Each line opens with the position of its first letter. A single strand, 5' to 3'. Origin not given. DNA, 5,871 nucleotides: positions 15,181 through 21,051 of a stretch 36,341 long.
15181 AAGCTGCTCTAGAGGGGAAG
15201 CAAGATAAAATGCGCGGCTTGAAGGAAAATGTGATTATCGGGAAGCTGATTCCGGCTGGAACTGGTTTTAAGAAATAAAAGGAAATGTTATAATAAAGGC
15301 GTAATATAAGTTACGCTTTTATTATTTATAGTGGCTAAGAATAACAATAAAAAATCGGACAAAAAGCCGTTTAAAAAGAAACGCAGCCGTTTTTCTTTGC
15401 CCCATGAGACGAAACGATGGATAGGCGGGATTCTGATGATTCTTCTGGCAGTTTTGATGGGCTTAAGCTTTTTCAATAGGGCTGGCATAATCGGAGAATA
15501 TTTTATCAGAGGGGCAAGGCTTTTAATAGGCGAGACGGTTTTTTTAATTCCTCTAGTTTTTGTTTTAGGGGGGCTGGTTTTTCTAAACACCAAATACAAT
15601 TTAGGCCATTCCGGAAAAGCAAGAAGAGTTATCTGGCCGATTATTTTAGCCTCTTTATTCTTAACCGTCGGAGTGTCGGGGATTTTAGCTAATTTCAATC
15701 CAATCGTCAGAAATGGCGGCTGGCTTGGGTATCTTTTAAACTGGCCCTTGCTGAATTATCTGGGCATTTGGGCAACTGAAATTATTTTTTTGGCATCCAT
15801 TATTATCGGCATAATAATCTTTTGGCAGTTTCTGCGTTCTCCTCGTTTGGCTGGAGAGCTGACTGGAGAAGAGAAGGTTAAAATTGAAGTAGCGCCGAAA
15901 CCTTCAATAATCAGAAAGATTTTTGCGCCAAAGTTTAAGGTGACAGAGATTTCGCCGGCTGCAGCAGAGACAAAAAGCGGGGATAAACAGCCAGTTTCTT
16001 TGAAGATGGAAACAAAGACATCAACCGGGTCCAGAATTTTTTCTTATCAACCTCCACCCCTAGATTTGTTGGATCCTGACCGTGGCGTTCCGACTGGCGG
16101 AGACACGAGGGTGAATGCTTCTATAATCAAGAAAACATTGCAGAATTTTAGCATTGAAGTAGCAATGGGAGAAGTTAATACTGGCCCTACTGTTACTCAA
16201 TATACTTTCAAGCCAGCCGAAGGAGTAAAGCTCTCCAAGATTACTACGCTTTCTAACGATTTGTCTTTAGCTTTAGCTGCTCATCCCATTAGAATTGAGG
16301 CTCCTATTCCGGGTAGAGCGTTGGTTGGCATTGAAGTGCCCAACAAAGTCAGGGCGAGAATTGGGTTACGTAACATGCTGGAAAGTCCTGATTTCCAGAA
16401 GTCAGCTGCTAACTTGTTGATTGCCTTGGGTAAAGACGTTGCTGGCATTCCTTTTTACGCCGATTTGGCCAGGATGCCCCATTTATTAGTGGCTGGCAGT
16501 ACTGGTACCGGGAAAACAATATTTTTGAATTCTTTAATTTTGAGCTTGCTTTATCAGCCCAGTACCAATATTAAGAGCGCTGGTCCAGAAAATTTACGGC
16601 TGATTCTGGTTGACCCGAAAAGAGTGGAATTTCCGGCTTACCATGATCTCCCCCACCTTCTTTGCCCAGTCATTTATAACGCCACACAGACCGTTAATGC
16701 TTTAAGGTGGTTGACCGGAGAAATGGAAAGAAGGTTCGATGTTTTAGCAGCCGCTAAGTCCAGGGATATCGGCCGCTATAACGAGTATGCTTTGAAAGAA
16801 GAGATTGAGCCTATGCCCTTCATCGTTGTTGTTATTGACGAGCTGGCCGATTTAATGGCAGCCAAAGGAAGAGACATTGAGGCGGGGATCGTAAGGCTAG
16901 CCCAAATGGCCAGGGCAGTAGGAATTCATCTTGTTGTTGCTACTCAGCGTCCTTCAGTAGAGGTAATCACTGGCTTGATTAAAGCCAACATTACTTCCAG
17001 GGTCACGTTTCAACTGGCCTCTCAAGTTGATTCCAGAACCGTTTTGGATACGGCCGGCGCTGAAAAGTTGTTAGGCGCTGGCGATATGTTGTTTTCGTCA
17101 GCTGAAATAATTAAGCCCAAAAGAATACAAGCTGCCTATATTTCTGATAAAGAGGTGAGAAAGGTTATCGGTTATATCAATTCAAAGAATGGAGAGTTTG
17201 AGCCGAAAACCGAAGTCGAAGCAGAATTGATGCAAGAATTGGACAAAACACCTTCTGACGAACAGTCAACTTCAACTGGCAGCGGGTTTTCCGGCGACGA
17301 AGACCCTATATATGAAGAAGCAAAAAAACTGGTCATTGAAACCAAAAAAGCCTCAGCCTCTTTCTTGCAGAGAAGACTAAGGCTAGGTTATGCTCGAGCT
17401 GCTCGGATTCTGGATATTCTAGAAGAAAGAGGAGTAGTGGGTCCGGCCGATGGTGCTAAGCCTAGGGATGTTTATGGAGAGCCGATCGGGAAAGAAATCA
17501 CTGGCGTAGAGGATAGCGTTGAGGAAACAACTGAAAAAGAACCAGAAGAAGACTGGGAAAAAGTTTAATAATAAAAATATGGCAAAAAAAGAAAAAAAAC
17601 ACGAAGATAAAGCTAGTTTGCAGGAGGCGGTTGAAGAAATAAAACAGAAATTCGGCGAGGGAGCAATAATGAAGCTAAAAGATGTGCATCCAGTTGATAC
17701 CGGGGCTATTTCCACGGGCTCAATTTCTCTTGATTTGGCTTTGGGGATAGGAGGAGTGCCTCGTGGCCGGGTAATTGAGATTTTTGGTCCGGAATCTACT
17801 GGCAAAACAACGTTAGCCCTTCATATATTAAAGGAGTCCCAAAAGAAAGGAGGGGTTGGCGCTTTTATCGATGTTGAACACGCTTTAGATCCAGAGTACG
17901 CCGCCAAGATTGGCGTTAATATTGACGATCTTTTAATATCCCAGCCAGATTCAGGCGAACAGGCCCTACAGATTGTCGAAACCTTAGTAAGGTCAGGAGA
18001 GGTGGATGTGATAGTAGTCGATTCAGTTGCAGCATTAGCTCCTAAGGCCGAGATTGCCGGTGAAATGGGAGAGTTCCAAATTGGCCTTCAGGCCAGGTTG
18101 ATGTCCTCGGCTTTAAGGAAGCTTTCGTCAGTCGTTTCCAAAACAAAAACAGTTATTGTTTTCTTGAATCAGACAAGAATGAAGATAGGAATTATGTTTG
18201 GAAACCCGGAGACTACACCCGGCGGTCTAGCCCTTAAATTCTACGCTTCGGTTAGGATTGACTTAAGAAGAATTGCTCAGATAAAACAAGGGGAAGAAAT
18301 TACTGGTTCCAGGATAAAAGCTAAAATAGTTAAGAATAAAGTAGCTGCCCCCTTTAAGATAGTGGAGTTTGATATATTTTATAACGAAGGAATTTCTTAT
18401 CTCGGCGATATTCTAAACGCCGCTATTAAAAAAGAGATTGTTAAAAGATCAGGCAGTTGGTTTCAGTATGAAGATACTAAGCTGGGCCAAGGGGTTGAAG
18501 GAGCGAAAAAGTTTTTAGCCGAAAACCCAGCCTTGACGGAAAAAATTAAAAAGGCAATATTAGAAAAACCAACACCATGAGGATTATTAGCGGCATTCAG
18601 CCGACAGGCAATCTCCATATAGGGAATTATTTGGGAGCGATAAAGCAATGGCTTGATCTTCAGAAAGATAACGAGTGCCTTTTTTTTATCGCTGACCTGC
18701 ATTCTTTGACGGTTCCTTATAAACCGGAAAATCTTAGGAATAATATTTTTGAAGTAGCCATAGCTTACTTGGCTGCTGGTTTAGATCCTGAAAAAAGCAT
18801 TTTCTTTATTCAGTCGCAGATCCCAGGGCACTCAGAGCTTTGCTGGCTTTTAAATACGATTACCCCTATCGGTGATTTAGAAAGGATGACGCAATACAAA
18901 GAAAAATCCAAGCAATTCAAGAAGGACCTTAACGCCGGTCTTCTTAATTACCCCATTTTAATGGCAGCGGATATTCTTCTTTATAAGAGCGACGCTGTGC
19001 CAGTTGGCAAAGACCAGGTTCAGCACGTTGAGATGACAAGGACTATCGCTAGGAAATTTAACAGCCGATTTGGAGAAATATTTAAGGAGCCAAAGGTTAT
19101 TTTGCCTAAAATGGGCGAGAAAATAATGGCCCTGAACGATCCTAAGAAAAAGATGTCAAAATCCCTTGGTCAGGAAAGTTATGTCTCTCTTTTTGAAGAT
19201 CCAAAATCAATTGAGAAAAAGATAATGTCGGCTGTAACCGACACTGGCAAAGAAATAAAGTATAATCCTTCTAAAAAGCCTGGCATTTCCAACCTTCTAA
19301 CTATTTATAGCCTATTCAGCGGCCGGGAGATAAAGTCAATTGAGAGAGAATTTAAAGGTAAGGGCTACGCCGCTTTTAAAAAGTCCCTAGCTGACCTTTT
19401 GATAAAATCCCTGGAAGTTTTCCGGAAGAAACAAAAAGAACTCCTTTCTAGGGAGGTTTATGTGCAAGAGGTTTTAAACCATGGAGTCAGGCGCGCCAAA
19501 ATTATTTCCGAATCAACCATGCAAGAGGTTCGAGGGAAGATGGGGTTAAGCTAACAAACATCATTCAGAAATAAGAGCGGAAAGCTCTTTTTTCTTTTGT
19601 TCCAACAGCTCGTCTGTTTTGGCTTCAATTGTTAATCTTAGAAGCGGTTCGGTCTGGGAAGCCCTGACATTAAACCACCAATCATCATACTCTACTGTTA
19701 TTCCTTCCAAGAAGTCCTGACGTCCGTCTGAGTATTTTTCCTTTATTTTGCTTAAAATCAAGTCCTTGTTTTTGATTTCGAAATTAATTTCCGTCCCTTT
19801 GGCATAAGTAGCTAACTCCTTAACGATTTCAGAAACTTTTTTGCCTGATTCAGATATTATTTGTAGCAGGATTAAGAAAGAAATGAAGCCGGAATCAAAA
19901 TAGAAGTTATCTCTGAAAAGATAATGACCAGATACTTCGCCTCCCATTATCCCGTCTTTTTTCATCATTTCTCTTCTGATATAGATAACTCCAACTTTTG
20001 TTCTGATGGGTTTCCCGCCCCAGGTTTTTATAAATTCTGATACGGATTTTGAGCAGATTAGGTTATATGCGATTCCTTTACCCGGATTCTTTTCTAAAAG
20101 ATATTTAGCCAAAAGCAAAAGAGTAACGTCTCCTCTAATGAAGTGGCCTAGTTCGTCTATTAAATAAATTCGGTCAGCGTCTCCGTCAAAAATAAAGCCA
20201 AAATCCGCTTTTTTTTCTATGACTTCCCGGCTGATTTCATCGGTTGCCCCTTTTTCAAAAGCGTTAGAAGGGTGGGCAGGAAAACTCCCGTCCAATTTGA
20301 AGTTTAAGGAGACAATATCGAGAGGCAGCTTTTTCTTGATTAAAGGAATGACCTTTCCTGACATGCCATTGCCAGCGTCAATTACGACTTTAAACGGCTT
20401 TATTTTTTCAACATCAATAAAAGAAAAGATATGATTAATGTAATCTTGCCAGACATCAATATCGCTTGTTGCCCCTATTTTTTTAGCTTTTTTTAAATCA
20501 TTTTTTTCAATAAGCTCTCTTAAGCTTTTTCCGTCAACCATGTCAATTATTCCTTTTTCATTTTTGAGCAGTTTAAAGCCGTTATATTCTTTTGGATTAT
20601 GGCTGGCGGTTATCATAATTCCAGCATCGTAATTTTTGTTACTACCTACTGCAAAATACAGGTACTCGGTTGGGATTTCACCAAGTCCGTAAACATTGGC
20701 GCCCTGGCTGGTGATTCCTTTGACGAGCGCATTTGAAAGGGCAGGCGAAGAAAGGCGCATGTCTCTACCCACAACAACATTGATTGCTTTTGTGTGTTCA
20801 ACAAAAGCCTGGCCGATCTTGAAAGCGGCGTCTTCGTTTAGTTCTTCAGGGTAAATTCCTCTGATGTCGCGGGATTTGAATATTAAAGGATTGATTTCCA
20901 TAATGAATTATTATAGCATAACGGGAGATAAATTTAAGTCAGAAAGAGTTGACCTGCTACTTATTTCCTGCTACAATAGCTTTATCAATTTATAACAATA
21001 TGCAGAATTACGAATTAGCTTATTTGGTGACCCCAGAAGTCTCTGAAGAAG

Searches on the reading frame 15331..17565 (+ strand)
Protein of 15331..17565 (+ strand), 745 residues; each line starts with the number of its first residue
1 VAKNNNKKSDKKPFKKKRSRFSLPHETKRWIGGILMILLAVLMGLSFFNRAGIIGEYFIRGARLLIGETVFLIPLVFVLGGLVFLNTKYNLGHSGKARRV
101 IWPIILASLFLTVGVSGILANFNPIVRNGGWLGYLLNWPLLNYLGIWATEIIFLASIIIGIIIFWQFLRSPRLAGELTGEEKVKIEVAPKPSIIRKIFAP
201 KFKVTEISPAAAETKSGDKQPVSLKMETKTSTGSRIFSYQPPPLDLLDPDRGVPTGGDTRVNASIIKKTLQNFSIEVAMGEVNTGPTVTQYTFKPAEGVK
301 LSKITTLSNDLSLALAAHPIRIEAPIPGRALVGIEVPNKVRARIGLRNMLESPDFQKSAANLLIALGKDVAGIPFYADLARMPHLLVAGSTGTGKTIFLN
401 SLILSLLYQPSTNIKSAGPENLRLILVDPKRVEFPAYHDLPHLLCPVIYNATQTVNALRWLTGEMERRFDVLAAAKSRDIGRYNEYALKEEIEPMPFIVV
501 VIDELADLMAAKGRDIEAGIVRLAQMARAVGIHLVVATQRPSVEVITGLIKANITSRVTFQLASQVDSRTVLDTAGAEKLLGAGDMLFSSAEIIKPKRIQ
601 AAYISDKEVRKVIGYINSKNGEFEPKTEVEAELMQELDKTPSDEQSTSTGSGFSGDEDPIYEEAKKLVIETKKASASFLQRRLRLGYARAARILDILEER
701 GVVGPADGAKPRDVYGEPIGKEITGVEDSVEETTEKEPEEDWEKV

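Call 81: search_protein_families(library=pfam, proteins=[window:15331-17565:+], max_evalue=0.00001)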
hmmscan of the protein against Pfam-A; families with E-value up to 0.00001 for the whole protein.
window:15331-17565:+ (745 aa): 3 families
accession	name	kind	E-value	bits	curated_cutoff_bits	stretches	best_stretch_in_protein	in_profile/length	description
PF01580.24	FtsK_SpoIIIE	-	7.2e-53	179.7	24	1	346-543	2-221/221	FtsK/SpoIIIE family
PF17854.6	FtsK_alpha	-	9e-28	96.9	22.9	1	242-338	2-101/101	FtsK alpha domain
PF09397.16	FtsK_gamma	-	1.8e-26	92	30.6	1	656-715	2-61/63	Ftsk gamma domain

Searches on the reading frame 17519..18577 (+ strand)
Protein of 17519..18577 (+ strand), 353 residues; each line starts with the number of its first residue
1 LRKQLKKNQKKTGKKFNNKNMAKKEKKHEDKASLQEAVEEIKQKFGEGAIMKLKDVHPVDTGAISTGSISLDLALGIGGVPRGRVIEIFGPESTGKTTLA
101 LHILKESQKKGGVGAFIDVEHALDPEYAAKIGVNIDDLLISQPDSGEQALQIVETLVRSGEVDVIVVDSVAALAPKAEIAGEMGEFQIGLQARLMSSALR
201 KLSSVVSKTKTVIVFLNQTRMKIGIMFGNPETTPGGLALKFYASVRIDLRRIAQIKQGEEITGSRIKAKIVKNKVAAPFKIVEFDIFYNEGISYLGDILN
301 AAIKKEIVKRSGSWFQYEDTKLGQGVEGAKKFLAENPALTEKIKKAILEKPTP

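Call 81: search_protein_families(library=pfam, proteins=[window:17519-18577:+], max_evalue=0.00001)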
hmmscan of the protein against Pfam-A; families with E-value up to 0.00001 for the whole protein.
window:17519-18577:+ (353 aa): 4 families
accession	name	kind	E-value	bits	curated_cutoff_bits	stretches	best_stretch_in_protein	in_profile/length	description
PF00154.27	RecA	-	5.9e-127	423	27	1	33-293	2-262/262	recA bacterial DNA recombination protein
PF21096.2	RecA_C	-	2.2e-19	69.8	27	1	296-350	1-55/57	RecA C-terminal domain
PF08423.17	Rad51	-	4.1e-08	33.2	22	1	63-251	7-211/244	Rad51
PF06745.19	ATPase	-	2.5e-06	27.5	26.6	1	65-138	2-77/231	KaiC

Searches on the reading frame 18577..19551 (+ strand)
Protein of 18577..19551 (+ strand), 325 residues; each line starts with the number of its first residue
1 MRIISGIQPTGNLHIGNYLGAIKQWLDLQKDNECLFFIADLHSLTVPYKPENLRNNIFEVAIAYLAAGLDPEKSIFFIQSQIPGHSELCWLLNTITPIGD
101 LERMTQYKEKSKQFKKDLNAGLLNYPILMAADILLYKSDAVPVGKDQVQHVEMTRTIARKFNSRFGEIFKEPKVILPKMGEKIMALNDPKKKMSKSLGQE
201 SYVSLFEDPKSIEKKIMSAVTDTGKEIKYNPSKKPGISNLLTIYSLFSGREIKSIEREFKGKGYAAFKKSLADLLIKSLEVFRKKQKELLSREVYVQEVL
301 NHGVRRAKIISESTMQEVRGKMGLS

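Call 81: search_protein_families(library=pfam, proteins=[window:18577-19551:+], max_evalue=0.00001)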
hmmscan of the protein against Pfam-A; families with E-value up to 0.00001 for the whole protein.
window:18577-19551:+ (325 aa): 1 family
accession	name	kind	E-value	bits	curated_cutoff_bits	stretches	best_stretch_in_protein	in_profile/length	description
PF00579.31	tRNA-synt_1b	-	2.9e-78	263.6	21.1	1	1-279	6-291/292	tRNA synthetases class I (W and Y)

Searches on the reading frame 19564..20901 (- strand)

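Call 81: search_protein_families(library=pfam, proteins=[window:19564-20901:-], max_evalue=0.00001)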
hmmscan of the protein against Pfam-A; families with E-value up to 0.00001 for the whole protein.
window:19564-20901:- (446 aa): 4 families
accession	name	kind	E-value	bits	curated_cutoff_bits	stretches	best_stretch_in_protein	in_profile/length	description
PF02878.22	PGM_PMM_I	-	9e-35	119.8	22.5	1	7-135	3-135/138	Phosphoglucomutase/phosphomannomutase, alpha/beta/alpha domain I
PF02880.22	PGM_PMM_III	-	7.7e-25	87.7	20.7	1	257-363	2-111/115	Phosphoglucomutase/phosphomannomutase, alpha/beta/alpha domain III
PF02879.22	PGM_PMM_II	-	3.9e-21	76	29.3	1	153-252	2-103/103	Phosphoglucomutase/phosphomannomutase, alpha/beta/alpha domain II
PF00408.26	PGM_PMM_IV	-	6.7e-08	32.9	23.1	1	371-440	1-65/68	Phosphoglucomutase/phosphomannomutase, C-terminal domain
